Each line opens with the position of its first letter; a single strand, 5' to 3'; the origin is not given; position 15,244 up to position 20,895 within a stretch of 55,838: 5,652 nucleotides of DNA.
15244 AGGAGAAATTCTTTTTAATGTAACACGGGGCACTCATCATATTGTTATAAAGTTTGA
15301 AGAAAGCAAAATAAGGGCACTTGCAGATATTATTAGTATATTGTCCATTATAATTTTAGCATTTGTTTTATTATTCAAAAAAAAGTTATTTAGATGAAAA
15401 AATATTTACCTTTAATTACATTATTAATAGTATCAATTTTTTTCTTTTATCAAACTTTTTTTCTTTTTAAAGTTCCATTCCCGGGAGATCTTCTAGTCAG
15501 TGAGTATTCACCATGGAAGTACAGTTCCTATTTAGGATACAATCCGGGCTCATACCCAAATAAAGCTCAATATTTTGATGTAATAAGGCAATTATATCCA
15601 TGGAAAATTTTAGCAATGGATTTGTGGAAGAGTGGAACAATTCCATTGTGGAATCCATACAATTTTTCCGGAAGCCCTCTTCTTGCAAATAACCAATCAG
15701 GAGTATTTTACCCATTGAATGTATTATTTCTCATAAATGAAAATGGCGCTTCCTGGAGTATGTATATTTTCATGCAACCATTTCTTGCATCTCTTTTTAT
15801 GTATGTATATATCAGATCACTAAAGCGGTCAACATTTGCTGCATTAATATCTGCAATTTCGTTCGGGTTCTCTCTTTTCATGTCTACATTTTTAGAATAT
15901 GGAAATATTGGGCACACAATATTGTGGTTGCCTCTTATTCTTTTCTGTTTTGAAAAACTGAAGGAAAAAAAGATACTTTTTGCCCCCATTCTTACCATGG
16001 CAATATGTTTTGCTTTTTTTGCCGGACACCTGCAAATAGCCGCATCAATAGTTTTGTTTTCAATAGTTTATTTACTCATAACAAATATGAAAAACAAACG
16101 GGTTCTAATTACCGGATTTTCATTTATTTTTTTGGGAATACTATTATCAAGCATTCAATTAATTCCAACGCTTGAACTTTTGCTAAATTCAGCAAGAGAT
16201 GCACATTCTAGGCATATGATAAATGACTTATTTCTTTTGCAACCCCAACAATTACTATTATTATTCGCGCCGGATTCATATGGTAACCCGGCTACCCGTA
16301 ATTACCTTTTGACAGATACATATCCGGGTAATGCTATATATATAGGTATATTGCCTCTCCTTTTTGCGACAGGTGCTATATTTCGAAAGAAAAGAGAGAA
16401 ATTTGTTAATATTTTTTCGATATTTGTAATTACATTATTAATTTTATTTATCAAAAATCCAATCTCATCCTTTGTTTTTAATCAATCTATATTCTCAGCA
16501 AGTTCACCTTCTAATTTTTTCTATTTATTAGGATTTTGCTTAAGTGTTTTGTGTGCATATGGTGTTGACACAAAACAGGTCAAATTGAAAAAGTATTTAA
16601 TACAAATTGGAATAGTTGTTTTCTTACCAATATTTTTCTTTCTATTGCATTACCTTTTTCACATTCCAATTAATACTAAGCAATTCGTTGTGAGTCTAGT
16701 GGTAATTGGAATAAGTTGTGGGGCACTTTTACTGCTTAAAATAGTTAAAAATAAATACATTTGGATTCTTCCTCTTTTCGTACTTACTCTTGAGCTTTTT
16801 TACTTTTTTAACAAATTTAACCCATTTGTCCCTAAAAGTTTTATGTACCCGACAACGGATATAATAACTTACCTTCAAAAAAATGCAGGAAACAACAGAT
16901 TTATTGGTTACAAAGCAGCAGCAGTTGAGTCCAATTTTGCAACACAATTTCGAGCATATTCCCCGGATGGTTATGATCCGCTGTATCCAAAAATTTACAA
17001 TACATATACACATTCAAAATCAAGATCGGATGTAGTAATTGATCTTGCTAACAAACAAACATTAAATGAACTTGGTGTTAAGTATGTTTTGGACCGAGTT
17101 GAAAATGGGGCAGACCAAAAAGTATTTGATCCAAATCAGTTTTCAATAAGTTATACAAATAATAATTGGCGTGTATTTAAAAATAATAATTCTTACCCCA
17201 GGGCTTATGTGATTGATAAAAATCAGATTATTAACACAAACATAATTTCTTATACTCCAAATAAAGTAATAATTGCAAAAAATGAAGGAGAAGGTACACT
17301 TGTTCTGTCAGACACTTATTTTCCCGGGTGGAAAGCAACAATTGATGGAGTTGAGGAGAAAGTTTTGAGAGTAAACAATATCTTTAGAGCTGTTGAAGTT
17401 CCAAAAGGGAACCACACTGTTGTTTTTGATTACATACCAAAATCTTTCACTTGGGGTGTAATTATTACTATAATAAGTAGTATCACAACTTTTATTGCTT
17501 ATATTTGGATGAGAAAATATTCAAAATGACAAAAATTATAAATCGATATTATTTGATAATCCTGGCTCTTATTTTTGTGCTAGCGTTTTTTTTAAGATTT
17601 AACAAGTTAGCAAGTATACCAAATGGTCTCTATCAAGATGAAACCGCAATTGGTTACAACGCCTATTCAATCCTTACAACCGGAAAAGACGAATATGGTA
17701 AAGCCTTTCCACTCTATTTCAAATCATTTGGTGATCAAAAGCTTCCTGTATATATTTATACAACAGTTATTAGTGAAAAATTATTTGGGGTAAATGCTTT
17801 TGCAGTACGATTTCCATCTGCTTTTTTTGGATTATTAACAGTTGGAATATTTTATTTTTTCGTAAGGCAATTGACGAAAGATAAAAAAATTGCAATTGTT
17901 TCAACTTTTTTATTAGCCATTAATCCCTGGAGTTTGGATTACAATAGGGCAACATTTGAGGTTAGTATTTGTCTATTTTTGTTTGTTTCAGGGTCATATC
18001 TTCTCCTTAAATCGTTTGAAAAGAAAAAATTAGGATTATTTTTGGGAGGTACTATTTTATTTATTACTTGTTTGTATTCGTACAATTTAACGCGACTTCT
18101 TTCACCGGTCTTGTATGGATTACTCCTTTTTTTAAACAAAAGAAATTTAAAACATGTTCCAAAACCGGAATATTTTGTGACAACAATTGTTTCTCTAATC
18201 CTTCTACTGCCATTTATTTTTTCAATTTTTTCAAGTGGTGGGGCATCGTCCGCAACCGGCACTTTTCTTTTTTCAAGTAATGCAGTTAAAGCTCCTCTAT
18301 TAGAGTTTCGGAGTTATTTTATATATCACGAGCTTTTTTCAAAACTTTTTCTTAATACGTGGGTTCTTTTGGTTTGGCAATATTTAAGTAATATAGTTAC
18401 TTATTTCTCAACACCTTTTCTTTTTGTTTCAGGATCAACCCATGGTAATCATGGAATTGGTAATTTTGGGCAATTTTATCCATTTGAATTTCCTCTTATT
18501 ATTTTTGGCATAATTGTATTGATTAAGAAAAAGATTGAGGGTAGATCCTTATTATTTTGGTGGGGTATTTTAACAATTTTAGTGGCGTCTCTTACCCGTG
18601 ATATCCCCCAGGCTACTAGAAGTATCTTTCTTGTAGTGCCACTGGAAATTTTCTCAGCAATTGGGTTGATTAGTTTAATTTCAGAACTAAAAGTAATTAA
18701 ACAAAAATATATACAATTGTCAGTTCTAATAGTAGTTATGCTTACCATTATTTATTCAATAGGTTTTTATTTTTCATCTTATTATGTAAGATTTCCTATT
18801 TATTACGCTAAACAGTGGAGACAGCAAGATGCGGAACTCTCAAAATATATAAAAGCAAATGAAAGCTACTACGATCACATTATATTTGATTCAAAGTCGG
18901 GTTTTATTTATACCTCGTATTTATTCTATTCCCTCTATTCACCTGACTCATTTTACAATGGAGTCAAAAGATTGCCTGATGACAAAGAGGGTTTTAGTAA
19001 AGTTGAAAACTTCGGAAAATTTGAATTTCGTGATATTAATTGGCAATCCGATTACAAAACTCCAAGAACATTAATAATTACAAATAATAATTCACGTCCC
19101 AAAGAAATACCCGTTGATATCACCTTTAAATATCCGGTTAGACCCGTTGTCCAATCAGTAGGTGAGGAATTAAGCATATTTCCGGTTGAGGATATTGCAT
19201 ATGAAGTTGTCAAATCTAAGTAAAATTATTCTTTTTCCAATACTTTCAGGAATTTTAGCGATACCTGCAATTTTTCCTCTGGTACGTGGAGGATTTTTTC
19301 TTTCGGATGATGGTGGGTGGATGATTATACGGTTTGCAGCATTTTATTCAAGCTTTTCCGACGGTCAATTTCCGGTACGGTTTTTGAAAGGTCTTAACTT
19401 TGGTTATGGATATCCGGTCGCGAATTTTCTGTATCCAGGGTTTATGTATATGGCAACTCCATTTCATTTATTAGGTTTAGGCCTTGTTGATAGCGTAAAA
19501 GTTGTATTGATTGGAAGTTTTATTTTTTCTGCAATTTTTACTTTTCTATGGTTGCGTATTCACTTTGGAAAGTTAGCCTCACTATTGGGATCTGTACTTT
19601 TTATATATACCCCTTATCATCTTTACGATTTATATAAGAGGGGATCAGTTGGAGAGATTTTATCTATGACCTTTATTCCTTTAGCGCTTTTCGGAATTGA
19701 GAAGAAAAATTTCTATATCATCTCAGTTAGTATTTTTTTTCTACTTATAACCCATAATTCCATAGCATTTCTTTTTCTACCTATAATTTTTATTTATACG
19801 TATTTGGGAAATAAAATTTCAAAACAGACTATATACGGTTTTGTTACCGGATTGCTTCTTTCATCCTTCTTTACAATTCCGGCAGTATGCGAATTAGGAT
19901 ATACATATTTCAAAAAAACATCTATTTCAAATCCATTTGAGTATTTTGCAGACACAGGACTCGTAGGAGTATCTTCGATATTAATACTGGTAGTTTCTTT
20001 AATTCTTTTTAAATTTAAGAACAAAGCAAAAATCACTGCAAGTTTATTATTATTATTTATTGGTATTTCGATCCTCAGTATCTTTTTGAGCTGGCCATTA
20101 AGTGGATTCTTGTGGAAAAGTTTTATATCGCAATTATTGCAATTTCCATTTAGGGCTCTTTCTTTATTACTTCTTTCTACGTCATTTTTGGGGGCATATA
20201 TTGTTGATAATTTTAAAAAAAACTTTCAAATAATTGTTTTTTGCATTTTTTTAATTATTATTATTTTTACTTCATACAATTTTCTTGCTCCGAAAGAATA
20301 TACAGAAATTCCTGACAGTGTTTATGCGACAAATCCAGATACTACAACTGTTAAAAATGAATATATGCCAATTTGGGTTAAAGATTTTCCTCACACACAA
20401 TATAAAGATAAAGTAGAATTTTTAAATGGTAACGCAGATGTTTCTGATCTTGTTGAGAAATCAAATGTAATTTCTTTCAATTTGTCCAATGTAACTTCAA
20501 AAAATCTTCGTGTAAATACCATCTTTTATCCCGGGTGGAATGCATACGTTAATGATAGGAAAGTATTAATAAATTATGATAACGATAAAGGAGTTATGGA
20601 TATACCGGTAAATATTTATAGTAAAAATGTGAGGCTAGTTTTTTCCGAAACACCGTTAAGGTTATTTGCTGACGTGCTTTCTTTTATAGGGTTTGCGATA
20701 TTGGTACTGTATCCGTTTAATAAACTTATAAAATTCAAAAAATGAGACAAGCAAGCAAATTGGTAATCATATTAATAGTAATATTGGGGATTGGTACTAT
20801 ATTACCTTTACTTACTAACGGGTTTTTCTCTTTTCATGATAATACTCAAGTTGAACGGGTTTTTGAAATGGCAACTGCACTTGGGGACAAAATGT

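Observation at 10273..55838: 45-kb co-directional glycosylation mega-cluster dominated by 18 extracytoplasmic GT-C-type membrane enzymes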

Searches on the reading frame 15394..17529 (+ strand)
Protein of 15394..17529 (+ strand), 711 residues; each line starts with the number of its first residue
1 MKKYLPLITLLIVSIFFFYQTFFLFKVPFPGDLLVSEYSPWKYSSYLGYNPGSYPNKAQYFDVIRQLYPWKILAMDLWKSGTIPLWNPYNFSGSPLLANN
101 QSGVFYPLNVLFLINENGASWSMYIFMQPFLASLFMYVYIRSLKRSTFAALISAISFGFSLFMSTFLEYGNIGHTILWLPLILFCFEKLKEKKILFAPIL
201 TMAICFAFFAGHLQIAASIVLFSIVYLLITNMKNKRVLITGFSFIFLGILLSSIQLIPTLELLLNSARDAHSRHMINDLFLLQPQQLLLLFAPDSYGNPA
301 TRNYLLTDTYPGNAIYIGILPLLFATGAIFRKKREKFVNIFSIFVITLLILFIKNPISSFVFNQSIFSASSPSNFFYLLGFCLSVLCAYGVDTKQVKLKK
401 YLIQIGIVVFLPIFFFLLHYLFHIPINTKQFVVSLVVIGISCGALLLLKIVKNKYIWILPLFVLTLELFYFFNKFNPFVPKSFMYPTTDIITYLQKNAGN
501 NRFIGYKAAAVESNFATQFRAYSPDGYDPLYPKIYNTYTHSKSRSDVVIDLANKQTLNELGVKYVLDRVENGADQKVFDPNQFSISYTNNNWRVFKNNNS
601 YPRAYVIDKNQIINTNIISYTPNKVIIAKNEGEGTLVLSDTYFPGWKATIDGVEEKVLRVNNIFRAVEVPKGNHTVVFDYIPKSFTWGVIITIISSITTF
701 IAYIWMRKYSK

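Call 3: search_protein_families(library=pfam, proteins=[window:15394-17529:+], max_evalue=0.01)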
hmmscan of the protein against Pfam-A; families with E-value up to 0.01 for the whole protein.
window:15394-17529:+ (711 aa): 1 family
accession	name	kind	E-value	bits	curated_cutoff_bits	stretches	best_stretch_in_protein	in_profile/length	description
PF09586.16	YfhO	-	1.7e-31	109.9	28.5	2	104-471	75-439/835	Bacterial membrane protein YfhO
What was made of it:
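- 15394..17529 (+): g15: YfhO-family GT-C. PF09586, 109.9 bits (call 3).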

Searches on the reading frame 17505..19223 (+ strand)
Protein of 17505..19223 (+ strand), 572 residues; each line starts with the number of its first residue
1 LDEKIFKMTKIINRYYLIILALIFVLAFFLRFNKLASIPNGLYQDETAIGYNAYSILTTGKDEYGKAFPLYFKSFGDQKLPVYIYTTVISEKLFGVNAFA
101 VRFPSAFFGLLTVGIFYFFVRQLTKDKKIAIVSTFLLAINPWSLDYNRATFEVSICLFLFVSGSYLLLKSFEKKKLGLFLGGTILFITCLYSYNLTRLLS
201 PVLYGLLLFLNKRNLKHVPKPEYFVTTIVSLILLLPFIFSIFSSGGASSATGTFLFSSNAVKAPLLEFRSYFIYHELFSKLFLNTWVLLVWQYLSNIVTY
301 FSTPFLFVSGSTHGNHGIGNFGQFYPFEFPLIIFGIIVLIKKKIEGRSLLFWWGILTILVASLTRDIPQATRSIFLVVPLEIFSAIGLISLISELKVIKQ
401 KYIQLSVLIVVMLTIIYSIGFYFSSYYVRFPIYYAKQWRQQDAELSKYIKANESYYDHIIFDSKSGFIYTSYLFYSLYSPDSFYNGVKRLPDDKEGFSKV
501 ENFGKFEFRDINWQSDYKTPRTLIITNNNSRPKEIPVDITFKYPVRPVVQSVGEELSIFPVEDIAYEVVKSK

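Call 3: search_protein_families(library=pfam, proteins=[window:17505-19223:+], max_evalue=0.01)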
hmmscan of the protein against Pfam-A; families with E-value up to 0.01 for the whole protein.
window:17505-19223:+ (572 aa): 2 families
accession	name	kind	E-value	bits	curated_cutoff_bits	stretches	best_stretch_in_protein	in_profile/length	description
PF13231.12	PMT_2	-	2.1e-11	44.7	26.1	1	81-238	4-158/160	Dolichyl-phosphate-mannose-protein mannosyltransferase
PF02366.24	PMT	-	1.1e-08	35.3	22.7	1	22-234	2-228/245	Dolichyl-phosphate-mannose-protein mannosyltransferase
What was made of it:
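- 17505..19223 (+): g16: family A PMT_2-type GT-C with a C-terminal soluble domain. PMT_2 44.7 bits, PMT 35.3 bits (call 3).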

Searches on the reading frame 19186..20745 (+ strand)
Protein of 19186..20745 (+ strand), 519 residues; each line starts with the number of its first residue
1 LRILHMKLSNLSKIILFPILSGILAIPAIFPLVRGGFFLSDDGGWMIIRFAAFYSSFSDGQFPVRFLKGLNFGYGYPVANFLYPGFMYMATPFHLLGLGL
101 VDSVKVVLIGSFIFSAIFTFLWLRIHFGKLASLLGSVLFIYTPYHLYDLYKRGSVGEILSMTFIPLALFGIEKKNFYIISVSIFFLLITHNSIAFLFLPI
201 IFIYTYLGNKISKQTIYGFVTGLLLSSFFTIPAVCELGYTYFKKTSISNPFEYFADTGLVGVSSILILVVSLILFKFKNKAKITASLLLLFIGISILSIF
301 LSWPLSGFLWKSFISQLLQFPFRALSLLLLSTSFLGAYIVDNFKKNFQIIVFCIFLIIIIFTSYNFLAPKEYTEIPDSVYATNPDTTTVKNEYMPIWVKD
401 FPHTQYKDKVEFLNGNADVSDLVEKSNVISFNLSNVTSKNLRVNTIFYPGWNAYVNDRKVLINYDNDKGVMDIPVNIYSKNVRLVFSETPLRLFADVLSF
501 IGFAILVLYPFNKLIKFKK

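Call 3: search_protein_families(library=pfam, proteins=[window:19186-20745:+], max_evalue=0.01)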
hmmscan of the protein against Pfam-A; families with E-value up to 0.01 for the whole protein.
window:19186-20745:+ (519 aa): 0 families

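Call 36: search_protein_families(library=pfam, proteins=[window:19186-20745:+], max_evalue=10)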
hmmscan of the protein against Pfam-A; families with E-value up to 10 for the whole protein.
window:19186-20745:+ (519 aa): 2 families
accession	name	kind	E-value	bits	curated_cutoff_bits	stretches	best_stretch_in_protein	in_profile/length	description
PF02706.20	Wzz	-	0.27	12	25.5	1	339-373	8-42/91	Chain length determinant protein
PF03563.18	Bunya_G2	-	2.2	7.8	25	1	177-240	191-255/281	Bunyavirus glycoprotein G2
